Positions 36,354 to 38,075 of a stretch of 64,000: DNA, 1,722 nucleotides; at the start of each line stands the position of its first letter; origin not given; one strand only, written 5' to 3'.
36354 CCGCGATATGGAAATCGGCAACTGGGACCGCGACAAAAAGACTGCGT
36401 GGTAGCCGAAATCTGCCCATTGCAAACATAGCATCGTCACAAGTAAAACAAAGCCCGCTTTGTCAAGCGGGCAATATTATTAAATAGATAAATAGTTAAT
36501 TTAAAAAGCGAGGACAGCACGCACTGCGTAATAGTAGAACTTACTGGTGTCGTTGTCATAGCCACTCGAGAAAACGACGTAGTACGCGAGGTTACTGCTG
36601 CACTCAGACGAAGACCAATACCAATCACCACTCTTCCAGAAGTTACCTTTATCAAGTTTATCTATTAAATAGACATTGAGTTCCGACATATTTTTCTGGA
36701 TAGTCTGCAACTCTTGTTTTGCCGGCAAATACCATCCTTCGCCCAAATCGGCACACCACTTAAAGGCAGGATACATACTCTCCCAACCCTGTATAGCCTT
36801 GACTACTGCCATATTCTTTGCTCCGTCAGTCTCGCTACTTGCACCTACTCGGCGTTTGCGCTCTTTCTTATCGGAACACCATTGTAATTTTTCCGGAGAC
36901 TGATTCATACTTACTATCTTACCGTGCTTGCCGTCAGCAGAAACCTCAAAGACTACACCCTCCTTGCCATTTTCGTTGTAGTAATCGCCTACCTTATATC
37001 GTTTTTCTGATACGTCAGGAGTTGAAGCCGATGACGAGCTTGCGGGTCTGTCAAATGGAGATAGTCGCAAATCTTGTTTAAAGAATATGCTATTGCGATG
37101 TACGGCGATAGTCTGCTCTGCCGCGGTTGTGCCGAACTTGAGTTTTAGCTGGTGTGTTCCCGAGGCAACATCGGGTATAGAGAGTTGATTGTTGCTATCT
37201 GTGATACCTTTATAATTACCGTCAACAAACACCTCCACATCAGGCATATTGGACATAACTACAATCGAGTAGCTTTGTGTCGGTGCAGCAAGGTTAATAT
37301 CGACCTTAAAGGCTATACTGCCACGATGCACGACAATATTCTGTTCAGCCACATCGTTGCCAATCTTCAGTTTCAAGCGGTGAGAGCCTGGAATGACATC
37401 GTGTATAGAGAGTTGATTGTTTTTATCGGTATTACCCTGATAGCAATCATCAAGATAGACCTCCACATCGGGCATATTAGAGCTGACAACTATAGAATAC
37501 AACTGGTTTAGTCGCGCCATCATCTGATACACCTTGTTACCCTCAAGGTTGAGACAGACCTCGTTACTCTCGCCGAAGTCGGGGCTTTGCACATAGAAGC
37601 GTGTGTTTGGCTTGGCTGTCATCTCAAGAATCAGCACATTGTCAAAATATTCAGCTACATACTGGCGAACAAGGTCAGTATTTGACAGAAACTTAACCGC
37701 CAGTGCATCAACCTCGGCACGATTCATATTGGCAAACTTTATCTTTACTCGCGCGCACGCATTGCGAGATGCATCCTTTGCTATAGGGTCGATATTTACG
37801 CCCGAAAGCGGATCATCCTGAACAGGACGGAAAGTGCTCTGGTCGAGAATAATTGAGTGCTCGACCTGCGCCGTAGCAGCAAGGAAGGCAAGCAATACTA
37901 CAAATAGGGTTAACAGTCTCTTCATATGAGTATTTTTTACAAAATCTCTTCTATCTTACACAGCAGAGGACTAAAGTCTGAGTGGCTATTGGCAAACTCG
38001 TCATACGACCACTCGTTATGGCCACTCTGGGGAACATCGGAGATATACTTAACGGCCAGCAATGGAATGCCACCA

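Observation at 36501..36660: C-terminus looks like a diversity-generating retroelement variable region, with no RT or template in the window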

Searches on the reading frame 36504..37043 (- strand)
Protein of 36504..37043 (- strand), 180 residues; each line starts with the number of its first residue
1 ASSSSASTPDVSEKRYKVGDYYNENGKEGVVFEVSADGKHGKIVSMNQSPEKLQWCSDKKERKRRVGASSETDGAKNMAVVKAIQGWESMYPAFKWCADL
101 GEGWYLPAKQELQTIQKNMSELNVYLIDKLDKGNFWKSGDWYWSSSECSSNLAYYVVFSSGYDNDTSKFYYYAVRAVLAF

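Call 44: predict_structure(alignment_id=A2)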
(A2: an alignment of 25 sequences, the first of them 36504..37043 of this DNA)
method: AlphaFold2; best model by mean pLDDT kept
length: 180 residues; sequences in the alignment: 25
mean_pLDDT: 81.2   pTM: 0.80
mean pLDDT of the five models: 81.2, 58.4, 46.2, 45.5, 44.3
residues with pLDDT >= 90: 77; 70-90: 70; 50-70: 14; < 50: 19
segments of 3 or more residues with pLDDT < 50: 1-13, 133-138
pLDDT, mean of each block of 10 residues (from residue 1): 41 64 85 70 84 91 94 96 97 95 93 84 72 50 92 87 86 81
secondary structure, 60 per line:
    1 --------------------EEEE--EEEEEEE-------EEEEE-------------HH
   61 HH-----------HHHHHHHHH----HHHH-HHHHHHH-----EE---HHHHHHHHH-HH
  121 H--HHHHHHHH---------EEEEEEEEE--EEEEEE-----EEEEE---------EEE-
elements in order: E21-24 E27-33 E41-45 H59-62 H74-82 H87-90 H92-98 H109-117 H124-131 E141-149 E152-157 E163-167 E177-179

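Call 47: search_solved_structures(query=window:36504-37043:-, max_evalue=1)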
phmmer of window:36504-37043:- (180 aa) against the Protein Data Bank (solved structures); distinct sequences matched with E-value up to 1: 11.
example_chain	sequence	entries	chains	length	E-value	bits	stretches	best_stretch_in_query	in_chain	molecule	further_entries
8q4e_A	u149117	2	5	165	0.042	16.9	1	120-180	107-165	HbP1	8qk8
4eps_A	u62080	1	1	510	0.049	16.7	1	100-160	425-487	hypothetical protein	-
7toa_B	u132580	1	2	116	0.75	12.8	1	107-153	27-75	Bromodomain-containing protein 3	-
7r8r_A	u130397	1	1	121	0.81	12.7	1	107-152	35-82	Bromodomain-containing protein 3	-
9nn4_A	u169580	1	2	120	0.81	12.7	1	107-152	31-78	Bromodomain-containing protein 3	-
24os_A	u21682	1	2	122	0.82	12.7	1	107-152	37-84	Bromodomain-containing protein 3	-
2nxb_A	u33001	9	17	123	0.83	12.6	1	107-152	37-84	Bromodomain-containing protein 3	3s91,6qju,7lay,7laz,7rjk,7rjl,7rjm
6u4a_A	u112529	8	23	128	0.89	12.6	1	107-152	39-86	Bromodomain-containing protein 3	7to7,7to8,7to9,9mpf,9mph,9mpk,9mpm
2l5e_A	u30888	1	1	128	0.89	12.6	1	107-152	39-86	Bromodomain-containing protein 3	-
9mpn_A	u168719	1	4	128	0.92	12.5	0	107-152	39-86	Bromodomain-containing protein 3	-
2yw5_A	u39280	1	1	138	0.94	12.5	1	107-152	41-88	Bromodomain-containing protein 3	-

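Call 48: fold_search(model_id=the predicted structure, library=pdb)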
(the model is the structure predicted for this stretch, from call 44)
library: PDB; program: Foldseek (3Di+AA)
matches with E <= 10: 179; with E <= 0.001: 2
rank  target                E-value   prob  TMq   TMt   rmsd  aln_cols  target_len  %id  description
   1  8q4e_A                4.6e-06  1.00  0.52  0.69   6.4       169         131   24  Structure of Legionella pneumophila Lcl C-terminal domain (released 2023-12-27)
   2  4eps                  4.7e-04  1.00  0.55  0.22   5.8       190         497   18  Crystal structure of a fimbrial protein (BACOVA_04982) from Bacteroides ovatus ATCC 8483 at 1.85 A resolution (released 2012-06-13)
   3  1c3a_B                9.2e-03  0.98  0.36  0.49   6.5       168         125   11  CRYSTAL STRUCTURE OF FLAVOCETIN-A FROM THE HABU SNAKE VENOM, A NOVEL CYCLIC TETRAMER OF C-TYPE LECTIN-LIKE HETERODIMER (released 2000-03-06)
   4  1umr_C                1.8e-02  0.91  0.33  0.45  11.9       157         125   11  Crystal structure of the platelet activator convulxin, a disulfide linked a4b4 cyclic tetramer from the venom of Crota (released 2003-11-21)
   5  1jwi_B                2.6e-02  0.69  0.32  0.43  12.6       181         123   13  Crystal Structure of Bitiscetin, a von Willeband Factor-dependent Platelet Aggregation Inducer. (released 2001-11-28)
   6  4uww                  3.9e-02  0.84  0.36  0.47   7.2       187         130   11  Crystallographic Structure of the Intramineral Protein Struthicalcin from Struthio camelus Eggshell (released 2015-04-08)
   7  1ukm_A                4.2e-02  0.95  0.41  0.53   4.8       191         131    8  Crystal structure of EMS16, an Antagonist of collagen receptor integrin alpha2beta1 (GPIa/IIa) (released 2003-11-04)
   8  1v4l_B                4.2e-02  0.87  0.37  0.50   6.6       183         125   10  Crystal structure of a platelet agglutination factor isolated from the venom of Taiwan habu (Trimeresurus mucrosquamat (released 2003-12-02)
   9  2e3x_C                4.2e-02  0.63  0.25  0.36  13.2       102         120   15  Crystal structure of Russell's viper venom metalloproteinase (released 2007-12-11)
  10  5f2q_B                4.7e-02  0.75  0.34  0.43   7.2       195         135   12  C-type lectin from Bothrops jararacussu (released 2016-12-07)
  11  7qaj_A                5.7e-02  0.92  0.39  0.50   4.0       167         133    7  ZK002 with Anti-angiogenic and Anti-inflamamtory Properties (released 2023-06-14)
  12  1ixx_B                6.4e-02  0.66  0.33  0.46  11.7       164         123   12  CRYSTAL STRUCTURE OF COAGULATION FACTORS IX/X-BINDING PROTEIN (IX/X-BP) FROM VENOM OF HABU SNAKE WITH A HETERODIMER OF (released 1998-05-06)
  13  1oz7_B                7.7e-02  0.82  0.36  0.49   7.1       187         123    7  Crystal structure of Echicetin from the venom of Indian saw-scaled viper (Echis carinatus) at 2.4 resolution (released 2003-12-30)
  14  1uos_B                7.7e-02  0.47  0.29  0.40  13.0       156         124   11  The Crystal Structure of the Snake Venom Toxin Convulxin (released 2003-10-14)
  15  1jzn_A                8.2e-02  0.57  0.33  0.42   7.0       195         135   12  crystal structure of a galactose-specific C-type lectin (released 2003-07-01)
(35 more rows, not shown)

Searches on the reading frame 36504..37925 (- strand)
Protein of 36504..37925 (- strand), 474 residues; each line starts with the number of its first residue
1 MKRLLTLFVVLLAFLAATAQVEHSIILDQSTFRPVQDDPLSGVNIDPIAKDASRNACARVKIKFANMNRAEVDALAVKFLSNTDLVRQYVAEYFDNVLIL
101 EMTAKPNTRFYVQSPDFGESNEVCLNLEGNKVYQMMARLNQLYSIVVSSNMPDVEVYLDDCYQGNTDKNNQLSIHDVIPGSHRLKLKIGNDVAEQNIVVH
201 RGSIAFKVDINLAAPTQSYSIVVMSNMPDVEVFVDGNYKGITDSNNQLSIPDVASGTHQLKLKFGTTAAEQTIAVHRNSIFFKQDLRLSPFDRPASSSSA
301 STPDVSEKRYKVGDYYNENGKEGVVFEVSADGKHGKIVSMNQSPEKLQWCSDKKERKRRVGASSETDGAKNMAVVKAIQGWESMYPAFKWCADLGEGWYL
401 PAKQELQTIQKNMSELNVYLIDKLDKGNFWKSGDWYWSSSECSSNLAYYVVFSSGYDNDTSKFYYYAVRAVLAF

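Call 3: search_protein_families(library=pfam, proteins=[window:36504-37925:-], max_evalue=1)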
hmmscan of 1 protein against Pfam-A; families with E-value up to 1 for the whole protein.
window:36504-37925:- (474 aa): 10 families
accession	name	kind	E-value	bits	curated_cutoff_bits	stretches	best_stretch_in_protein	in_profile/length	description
PF08308.17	PEGA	-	2.1e-09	37.6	20.8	2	219-276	2-56/71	PEGA domain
PF07603.17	Lcl_C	-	2.1e-06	28.4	34.9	1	346-471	9-116/117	Lcl C-terminal domain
PF22820.2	TcaA_3rd_4th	-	3.4e-05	24.1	27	2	144-187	4-47/73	TcaA protein 3rd/4th domain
PF16355.11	DUF4982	-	0.00021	21.6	23.9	1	218-245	3-30/61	Domain of unknown function (DUF4982)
PF06832.18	BiPBP_C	-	0.0058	16.9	26.8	0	229-262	45-78/90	Penicillin-Binding Protein C-terminus Family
PF14686.12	fn3_3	-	0.0067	16.6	24.4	0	162-201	27-69/75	Polysaccharide lyase family 4, domain II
PF09430.16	EMC7_beta-sandw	-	0.046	14.3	26.6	0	226-263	6-46/122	ER membrane protein complex subunit 7, beta-sandwich domain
PF21226.3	MalQ_N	-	0.08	13.8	24.1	0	244-275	57-89/91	MalQ N-terminal beta sandwich domain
PF21530.3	Pif1_2B_dom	-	0.22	11.7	23.9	0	179-192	11-24/47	DNA helicase Pif1, 2B domain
PF07492.16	Trehalase_Ca-bi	-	0.28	11.4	25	0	166-176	10-20/30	Neutral trehalase Ca2+ binding domain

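Call 16: search_protein_families(library=ncbifam, proteins=[window:36504-37925:-], max_evalue=0.001)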
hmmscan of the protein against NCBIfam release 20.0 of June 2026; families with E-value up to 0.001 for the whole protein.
window:36504-37925:- (474 aa): 0 families

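Call 17: find_homologous_proteins(query=window:36504-37925:-, max_evalue=1e-20)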
Query window:36504-37925:- (474 aa): 1222 proteins with E <= 1e-20 among 6762 candidates; the best 120 are listed.
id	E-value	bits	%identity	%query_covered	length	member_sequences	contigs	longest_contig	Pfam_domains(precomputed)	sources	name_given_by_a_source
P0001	4.1e-270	914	87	100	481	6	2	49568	PF08308.18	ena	-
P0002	8.6e-196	669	56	36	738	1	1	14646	PF07603.18,PF20296.4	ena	-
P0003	2.5e-194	664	56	36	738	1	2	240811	PF07603.18,PF20296.4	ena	-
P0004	7.5e-193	660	55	36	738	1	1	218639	PF07603.18,PF20296.4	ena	-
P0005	1.2e-189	649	65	100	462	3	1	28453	PF07603.18,PF08308.18,PF16355.12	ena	-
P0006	4.6e-184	631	99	61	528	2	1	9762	PF08308.18,PF03781.23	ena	-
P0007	2.7e-182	625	96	63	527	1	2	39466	PF08308.18,PF03781.23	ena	-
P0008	2.9e-182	625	57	50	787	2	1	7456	PF22820.3,PF07603.18,PF08308.18,PF13620.13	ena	-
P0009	1.0e-181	623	99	60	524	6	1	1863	PF08308.18,PF03781.23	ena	-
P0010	2.1e-181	622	54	50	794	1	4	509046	PF22820.3,PF11008.15,PF07603.18,PF08308.18,PF13620.13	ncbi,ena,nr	ncbi:MAG: PEGA domain-containing protein [Alistipes sp.]|nr:PEGA domain-containing protein [Alistipe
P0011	3.6e-180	618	58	46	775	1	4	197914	PF22820.3,PF11008.15,PF07603.18,PF08308.18,PF13620.13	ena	-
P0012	3.6e-180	618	53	54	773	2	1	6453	PF11008.15,PF07603.18,PF08308.18,PF13620.13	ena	-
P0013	2.4e-179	615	56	46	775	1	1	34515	PF22820.3,PF11008.15,PF07603.18,PF08308.18,PF13620.13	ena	-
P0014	4.4e-179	614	53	54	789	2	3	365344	PF11008.15,PF07603.18,PF08308.18,PF13620.13,PF07550.18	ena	-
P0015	5.4e-179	614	56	50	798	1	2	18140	PF22820.3,PF07603.18,PF08308.18,PF13620.13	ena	-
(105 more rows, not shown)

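Call 24: list_cluster_members(proteins=[window:36504-37925:-, P0001, P0006])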
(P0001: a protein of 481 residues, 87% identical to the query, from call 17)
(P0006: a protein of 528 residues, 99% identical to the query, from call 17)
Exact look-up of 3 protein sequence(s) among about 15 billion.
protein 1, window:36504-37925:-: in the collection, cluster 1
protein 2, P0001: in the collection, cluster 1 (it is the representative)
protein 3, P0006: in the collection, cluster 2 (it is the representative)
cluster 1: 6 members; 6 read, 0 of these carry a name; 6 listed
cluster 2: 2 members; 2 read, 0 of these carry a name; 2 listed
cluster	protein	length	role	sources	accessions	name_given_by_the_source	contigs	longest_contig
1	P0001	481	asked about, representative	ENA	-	-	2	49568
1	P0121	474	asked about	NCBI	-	-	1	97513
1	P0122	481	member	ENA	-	-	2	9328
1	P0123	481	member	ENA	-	-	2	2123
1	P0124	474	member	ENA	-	-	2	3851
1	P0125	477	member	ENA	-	-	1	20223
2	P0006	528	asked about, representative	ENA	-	-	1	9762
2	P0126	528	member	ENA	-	-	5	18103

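Call 26: find_encoding_contigs(protein=P0124, flank=3000, max_places=4)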
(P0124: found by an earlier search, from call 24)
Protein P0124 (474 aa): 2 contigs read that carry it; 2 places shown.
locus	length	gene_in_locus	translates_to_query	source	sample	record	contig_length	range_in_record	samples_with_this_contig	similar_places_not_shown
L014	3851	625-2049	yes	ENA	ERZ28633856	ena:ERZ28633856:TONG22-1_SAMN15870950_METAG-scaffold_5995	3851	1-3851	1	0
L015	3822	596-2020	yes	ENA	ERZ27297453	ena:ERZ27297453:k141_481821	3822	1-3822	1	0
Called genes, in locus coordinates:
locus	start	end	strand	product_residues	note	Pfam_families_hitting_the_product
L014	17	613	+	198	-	PF01048:PNP_UDP_1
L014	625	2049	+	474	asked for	PF08308:PEGA (faint)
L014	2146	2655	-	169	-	PF00149:Metallophos (faint), PF12850:Metallophos_2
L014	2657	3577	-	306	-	PF20434:BD-FAE, PF00326:Peptidase_S9 (faint)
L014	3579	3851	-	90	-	?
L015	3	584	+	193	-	?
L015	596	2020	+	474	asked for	PF08308:PEGA (faint)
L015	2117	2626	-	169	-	PF00149:Metallophos (faint), PF12850:Metallophos_2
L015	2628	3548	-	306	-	PF20434:BD-FAE, PF00326:Peptidase_S9 (faint)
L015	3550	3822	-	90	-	?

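Call 27: find_encoding_contigs(protein=P0126, flank=4000, max_places=3)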
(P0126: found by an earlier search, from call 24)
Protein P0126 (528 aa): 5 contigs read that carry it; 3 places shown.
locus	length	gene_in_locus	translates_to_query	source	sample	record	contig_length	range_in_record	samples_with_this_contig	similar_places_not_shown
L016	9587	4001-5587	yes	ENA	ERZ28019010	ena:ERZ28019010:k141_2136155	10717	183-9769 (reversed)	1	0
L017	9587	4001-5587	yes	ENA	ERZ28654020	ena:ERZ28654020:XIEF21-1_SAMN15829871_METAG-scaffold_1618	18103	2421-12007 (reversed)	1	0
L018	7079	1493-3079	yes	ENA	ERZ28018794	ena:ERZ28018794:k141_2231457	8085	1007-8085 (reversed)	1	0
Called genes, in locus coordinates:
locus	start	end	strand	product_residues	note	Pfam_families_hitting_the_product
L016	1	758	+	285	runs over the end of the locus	PF01148:CTP_transf_1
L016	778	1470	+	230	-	PF02666:PS_Dcarbxylase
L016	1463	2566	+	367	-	PF01594:AI-2E_transport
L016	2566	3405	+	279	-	PF01687:Flavokinase, PF02664:LuxS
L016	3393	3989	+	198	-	PF01048:PNP_UDP_1 (faint)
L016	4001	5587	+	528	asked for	PF08308:PEGA (faint), PF03781:FGE-sulfatase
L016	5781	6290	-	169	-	PF00149:Metallophos (faint), PF12850:Metallophos_2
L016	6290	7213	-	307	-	PF20434:BD-FAE, PF07859:Abhydrolase_3 (faint), PF00326:Peptidase_S9 (faint)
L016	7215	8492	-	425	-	PF05496:RuvB_N, PF13191:AAA_16 (faint), PF13173:AAA_14 (weak), PF20720:nSTAND3 (weak), PF00004:AAA, PF07728:AAA_5 (weak), PF16193:AAA_assoc_2, PF12002:MgsA_C, +1 more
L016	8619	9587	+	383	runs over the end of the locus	?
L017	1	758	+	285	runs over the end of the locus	PF01148:CTP_transf_1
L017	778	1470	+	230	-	PF02666:PS_Dcarbxylase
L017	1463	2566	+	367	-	PF01594:AI-2E_transport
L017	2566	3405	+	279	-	PF01687:Flavokinase, PF02664:LuxS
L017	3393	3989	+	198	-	PF01048:PNP_UDP_1 (weak)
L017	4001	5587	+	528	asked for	PF08308:PEGA (faint), PF03781:FGE-sulfatase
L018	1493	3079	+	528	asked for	PF08308:PEGA (faint), PF03781:FGE-sulfatase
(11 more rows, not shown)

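Call 52: find_encoding_contigs(protein=P0005, flank=6000, max_places=3)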
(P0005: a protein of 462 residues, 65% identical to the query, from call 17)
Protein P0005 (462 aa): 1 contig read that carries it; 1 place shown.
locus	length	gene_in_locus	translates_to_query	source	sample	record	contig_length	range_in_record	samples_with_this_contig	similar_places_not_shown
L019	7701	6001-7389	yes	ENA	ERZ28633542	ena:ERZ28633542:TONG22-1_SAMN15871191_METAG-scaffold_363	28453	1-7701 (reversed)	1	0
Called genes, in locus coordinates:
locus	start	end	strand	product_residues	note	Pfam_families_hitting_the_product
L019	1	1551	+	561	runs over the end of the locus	PF13200:DUF4015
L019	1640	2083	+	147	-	PF02620:YceD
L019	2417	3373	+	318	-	PF02504:FA_synthesis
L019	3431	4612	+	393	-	-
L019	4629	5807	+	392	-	PF07396:Porin_O_P, PF07642:BBP2 (weak)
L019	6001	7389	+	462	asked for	PF08308:PEGA (faint), PF16355:DUF4982 (faint), PF07603:Lcl_C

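Call 53: find_encoding_contigs(protein=P0001, flank=3000, max_places=2)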
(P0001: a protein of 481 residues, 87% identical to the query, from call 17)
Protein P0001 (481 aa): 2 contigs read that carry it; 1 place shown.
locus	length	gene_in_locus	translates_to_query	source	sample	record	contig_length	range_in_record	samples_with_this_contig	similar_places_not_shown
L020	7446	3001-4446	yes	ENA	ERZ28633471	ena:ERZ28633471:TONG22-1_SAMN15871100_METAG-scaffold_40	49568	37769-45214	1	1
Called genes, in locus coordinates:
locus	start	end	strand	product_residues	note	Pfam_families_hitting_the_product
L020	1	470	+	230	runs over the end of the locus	PF02666:PS_Dcarbxylase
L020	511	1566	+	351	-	PF01594:AI-2E_transport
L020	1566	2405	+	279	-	PF01687:Flavokinase, PF02664:LuxS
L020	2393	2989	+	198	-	PF01048:PNP_UDP_1 (weak)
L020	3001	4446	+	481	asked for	PF08308:PEGA (faint)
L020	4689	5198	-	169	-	PF00149:Metallophos (faint), PF12850:Metallophos_2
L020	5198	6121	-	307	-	PF20434:BD-FAE, PF00326:Peptidase_S9 (faint), PF07859:Abhydrolase_3 (weak)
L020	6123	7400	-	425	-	PF05496:RuvB_N, PF13173:AAA_14 (weak), PF20720:nSTAND3 (weak), PF00004:AAA, PF07728:AAA_5 (faint), PF16193:AAA_assoc_2, PF12002:MgsA_C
